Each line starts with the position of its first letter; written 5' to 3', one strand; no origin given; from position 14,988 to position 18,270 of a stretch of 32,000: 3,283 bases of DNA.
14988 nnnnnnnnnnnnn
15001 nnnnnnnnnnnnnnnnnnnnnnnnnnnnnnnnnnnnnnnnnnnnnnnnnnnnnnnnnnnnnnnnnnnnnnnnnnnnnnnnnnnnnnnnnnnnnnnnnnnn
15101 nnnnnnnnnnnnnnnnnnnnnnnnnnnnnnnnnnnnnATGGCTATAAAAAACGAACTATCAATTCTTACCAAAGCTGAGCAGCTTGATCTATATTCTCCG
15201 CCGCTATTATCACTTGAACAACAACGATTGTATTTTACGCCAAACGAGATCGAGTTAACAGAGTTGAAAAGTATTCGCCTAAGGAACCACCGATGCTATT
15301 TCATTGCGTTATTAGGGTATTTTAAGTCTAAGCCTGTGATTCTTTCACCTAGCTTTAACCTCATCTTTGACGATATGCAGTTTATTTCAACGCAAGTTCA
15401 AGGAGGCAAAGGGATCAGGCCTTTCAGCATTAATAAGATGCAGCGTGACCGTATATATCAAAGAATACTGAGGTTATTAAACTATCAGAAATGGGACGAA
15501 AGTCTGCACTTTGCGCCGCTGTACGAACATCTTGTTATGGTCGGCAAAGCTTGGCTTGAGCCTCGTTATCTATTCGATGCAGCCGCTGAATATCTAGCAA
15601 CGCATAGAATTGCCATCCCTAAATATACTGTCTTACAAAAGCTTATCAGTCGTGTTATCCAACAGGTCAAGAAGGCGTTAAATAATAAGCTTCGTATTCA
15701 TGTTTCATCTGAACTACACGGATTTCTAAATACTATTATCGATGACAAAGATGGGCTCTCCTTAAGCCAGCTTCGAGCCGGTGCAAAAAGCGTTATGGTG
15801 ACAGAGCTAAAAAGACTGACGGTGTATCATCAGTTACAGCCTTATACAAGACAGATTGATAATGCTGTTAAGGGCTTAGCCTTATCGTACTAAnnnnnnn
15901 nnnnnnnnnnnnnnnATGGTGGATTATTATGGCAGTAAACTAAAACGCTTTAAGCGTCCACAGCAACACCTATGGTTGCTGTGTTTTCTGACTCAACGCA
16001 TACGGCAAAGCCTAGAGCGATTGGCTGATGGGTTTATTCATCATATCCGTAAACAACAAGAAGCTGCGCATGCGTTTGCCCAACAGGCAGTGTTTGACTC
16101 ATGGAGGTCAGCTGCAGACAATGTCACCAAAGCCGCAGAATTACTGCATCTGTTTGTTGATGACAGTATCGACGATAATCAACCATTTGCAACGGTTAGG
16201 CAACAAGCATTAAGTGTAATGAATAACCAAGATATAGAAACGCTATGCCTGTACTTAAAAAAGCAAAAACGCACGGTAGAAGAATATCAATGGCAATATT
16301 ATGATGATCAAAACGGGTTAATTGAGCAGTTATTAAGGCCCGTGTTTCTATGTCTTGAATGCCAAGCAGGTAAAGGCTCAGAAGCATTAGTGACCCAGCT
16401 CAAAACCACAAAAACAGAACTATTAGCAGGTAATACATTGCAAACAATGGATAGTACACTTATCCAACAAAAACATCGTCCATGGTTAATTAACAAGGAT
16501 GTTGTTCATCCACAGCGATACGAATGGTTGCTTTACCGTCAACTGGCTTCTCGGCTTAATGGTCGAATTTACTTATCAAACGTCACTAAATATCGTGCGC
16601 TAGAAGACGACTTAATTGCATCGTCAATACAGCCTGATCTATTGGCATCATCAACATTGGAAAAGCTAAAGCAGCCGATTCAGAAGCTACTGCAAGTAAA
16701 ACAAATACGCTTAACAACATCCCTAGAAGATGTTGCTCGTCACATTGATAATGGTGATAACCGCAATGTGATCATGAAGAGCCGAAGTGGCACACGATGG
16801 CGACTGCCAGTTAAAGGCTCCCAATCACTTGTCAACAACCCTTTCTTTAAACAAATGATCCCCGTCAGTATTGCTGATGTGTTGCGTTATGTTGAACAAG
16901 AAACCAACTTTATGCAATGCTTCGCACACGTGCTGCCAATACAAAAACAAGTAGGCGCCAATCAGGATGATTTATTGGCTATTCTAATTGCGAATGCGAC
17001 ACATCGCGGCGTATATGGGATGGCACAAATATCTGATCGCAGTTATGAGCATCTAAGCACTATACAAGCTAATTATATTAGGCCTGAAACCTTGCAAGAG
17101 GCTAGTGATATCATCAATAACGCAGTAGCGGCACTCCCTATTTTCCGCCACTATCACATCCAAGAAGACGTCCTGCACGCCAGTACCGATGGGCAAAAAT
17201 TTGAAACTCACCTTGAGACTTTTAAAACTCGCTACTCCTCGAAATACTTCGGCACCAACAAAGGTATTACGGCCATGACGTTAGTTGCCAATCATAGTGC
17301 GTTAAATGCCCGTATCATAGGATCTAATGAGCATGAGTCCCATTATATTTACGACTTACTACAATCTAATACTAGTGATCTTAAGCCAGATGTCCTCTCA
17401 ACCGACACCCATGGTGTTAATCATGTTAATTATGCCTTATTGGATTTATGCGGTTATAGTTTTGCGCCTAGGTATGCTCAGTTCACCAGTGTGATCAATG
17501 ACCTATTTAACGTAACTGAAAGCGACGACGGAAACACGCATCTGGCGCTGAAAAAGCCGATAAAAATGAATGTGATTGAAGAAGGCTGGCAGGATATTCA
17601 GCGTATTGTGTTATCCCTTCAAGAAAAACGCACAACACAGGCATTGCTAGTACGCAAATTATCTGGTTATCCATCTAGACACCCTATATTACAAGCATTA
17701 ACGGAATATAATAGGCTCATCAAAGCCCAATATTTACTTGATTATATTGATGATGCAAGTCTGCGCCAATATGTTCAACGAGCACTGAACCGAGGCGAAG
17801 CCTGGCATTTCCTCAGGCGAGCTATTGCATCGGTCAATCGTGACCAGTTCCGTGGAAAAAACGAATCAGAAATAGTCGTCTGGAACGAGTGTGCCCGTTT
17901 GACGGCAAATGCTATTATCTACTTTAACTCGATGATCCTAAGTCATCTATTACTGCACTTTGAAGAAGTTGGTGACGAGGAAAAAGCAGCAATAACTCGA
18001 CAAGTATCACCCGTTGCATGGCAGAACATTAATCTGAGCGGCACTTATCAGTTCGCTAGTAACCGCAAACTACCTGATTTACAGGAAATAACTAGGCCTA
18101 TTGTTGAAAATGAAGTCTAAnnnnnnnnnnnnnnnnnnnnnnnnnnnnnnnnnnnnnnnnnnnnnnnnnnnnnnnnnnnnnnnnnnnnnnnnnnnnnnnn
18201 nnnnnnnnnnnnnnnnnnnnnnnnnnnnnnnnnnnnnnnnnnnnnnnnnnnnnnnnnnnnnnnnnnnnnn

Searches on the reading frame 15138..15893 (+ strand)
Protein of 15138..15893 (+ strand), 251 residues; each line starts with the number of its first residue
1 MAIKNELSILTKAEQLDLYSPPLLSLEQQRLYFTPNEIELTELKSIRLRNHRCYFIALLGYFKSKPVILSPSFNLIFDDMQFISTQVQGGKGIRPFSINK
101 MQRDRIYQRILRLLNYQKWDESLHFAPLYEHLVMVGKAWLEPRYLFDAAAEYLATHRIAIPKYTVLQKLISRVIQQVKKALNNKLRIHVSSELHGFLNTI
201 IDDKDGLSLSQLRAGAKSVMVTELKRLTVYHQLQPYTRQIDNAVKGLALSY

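Call 6: search_protein_families(library=pfam, proteins=[window:15138-15893:+])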
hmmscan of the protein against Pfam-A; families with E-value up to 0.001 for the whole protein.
window:15138-15893:+ (251 aa): 1 family
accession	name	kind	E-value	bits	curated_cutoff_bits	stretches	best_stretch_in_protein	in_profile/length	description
PF13700.11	DUF4158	-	9.6e-33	113.8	27.4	1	9-173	1-165/165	Domain of unknown function (DUF4158)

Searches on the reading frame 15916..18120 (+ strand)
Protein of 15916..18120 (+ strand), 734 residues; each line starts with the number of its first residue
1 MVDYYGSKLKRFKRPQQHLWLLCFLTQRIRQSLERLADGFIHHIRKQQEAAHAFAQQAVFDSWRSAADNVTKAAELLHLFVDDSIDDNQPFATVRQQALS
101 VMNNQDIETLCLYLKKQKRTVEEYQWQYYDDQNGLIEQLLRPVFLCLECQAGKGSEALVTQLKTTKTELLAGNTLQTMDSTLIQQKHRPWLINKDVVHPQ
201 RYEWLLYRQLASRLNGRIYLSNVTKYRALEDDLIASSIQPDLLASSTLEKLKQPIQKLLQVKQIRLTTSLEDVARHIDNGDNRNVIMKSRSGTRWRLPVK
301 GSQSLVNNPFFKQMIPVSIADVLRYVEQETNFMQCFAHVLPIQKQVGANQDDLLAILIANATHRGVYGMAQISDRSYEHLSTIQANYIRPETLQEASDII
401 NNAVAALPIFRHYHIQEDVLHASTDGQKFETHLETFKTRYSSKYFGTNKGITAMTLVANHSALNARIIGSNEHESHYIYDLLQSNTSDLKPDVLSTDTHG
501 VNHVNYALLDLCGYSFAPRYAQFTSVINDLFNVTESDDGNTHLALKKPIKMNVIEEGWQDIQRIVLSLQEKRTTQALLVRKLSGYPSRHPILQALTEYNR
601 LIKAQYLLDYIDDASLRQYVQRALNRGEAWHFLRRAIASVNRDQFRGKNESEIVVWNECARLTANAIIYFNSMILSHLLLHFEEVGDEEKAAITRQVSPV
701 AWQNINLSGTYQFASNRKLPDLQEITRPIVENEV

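Call 6: search_protein_families(library=pfam, proteins=[window:15916-18120:+])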
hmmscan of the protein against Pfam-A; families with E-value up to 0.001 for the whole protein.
window:15916-18120:+ (734 aa): 1 family
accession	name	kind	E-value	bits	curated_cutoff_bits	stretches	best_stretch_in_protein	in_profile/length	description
PF01526.23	DDE_Tnp_Tn3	-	1.5e-122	409.6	24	1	321-711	1-389/389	Tn3 transposase DDE domain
